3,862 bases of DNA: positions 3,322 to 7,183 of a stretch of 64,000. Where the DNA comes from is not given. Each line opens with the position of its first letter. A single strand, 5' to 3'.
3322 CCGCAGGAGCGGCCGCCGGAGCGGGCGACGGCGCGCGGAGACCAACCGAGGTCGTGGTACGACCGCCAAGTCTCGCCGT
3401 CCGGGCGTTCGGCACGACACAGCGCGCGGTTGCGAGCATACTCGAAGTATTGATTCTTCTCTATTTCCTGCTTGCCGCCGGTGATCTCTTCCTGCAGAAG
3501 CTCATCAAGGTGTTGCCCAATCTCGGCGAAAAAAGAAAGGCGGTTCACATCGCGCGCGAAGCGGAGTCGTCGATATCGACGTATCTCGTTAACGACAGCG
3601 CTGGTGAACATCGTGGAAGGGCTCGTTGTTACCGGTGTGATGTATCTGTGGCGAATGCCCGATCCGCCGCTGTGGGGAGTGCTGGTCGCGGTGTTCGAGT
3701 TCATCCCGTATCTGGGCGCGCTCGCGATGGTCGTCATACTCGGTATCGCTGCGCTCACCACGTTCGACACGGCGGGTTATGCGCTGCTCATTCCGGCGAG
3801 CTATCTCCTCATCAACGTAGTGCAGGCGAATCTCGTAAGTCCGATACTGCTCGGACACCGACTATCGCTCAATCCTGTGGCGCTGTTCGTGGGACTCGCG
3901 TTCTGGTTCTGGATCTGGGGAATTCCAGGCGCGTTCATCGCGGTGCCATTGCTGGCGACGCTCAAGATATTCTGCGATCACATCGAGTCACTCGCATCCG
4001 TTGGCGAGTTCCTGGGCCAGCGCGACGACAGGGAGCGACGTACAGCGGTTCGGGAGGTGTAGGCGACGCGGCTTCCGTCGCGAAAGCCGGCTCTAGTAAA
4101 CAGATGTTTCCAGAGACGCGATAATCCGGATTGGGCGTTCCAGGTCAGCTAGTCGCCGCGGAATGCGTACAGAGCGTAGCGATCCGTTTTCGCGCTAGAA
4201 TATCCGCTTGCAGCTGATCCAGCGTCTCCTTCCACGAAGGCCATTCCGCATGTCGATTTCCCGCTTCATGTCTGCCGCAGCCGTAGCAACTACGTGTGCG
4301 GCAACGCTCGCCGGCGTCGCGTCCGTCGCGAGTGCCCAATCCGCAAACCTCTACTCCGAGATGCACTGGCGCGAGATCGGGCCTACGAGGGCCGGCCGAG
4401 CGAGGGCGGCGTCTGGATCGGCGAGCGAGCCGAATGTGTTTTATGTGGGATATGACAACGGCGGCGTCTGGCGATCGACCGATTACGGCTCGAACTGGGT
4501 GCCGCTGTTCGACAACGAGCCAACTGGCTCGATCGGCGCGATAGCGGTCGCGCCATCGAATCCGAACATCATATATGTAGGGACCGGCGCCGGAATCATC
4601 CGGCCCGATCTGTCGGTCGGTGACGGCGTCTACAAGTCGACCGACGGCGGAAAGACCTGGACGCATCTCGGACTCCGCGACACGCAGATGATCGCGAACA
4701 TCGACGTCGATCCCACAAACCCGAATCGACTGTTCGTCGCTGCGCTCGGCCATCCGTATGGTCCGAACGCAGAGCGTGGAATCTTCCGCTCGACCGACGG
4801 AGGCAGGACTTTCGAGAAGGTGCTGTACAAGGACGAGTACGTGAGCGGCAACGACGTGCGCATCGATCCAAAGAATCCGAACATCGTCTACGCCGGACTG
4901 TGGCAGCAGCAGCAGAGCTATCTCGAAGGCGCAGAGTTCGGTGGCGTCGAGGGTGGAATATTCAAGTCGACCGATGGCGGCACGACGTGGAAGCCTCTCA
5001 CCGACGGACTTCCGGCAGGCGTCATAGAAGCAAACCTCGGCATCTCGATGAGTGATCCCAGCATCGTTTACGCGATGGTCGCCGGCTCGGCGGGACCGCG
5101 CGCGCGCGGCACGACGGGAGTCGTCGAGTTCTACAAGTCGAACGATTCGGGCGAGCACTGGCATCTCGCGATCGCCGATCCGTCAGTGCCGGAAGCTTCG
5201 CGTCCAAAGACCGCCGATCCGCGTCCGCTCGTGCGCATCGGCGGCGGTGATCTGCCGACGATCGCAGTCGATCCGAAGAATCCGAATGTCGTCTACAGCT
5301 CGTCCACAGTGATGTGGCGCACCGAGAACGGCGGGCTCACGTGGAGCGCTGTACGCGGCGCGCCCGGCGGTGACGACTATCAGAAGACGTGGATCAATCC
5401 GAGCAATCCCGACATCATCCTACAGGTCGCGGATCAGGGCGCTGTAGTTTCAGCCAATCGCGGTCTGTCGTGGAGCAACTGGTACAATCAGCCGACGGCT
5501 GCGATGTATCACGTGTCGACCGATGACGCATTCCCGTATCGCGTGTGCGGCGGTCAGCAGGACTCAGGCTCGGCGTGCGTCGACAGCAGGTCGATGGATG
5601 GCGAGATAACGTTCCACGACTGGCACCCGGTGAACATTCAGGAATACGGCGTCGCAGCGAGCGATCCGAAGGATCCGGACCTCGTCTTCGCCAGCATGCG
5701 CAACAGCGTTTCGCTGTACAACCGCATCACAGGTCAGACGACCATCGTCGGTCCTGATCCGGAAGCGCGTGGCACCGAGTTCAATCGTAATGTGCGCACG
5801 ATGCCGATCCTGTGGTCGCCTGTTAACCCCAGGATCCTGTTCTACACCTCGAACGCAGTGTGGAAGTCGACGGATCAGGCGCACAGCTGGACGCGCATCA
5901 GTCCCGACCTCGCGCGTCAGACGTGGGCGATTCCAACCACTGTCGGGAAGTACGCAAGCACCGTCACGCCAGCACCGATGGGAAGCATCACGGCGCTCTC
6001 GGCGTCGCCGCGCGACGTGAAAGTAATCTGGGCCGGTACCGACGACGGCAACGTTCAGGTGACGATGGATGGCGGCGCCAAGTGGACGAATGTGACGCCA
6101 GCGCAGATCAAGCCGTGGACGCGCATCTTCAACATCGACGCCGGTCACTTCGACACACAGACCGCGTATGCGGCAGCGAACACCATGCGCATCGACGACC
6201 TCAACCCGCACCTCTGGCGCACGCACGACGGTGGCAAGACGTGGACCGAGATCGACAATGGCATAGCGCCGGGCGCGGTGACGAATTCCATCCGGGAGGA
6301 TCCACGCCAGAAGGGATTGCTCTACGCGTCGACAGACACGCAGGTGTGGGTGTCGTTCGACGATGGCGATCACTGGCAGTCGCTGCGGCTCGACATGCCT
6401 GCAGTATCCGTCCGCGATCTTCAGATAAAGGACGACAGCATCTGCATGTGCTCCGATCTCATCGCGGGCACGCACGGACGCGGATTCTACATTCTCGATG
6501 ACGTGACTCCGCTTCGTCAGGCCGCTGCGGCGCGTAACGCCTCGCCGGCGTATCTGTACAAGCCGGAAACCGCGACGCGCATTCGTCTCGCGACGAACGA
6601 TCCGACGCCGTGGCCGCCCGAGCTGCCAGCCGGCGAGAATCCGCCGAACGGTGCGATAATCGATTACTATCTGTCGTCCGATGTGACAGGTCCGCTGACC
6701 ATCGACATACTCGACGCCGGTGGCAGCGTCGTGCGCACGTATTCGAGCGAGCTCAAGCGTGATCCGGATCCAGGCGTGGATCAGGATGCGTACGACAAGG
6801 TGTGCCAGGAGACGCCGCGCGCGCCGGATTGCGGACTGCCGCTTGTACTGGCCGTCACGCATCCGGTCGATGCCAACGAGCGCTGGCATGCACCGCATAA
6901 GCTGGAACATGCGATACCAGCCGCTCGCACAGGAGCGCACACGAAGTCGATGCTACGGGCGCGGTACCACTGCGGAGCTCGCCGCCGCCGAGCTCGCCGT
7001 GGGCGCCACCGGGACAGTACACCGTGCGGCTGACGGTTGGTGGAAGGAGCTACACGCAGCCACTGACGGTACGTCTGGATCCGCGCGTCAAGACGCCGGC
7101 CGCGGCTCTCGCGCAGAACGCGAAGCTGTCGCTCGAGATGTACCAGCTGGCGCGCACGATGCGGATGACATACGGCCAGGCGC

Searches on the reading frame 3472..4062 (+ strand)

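Call 67: search_protein_families(library=pfam, proteins=[window:3472-4062:+], max_evalue=0.0001)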
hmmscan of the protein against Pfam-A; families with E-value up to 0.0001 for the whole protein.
window:3472-4062:+ (196 aa): 1 family
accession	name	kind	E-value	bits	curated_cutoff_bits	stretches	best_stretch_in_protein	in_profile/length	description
PF01594.21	AI-2E_transport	-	7.5e-30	104.7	34.3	1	24-171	179-326/327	AI-2E family transporter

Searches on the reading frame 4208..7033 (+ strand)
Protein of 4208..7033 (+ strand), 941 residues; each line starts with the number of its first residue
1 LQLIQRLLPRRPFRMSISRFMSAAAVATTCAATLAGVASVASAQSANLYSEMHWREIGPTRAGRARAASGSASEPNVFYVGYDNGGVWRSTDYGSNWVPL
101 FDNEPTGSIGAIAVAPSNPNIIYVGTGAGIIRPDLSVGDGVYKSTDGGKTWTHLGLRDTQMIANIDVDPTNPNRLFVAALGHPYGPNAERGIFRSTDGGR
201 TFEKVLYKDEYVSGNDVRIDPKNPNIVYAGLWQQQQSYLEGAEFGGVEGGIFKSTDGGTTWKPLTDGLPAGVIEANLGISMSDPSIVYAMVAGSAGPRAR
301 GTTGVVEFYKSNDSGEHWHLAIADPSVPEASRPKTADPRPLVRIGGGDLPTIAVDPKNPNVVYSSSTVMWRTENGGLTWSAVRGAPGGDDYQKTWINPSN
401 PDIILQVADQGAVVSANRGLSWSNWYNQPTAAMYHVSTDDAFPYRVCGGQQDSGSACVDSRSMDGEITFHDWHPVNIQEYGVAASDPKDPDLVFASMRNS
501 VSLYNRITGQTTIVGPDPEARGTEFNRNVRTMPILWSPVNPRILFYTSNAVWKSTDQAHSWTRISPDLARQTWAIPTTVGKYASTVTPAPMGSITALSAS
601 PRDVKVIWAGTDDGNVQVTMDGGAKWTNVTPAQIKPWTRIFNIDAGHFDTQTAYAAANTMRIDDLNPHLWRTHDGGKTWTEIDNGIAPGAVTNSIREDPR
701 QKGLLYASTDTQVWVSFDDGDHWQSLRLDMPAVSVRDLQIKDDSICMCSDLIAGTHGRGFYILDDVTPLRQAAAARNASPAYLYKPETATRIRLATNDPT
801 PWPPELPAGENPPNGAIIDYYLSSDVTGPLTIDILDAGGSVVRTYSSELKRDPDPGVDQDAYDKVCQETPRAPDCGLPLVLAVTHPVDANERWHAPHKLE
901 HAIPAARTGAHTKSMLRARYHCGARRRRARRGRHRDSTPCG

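Call 67: search_protein_families(library=pfam, proteins=[window:4208-7033:+], max_evalue=0.0001)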
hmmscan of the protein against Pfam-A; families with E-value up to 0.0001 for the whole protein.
window:4208-7033:+ (941 aa): 3 families
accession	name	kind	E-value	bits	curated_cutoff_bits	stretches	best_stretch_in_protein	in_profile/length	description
PF15902.12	Sortilin-Vps10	-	1.6e-28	100.1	33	2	141-267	3-115/446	Sortilin, neurotensin receptor 3,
PF02012.26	BNR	-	2.6e-08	33.1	27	0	142-152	1-11/12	BNR/Asp-box repeat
PF15899.11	BNR_6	-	1.3e-06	28.3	27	0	88-98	2-12/14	BNR-Asp box repeat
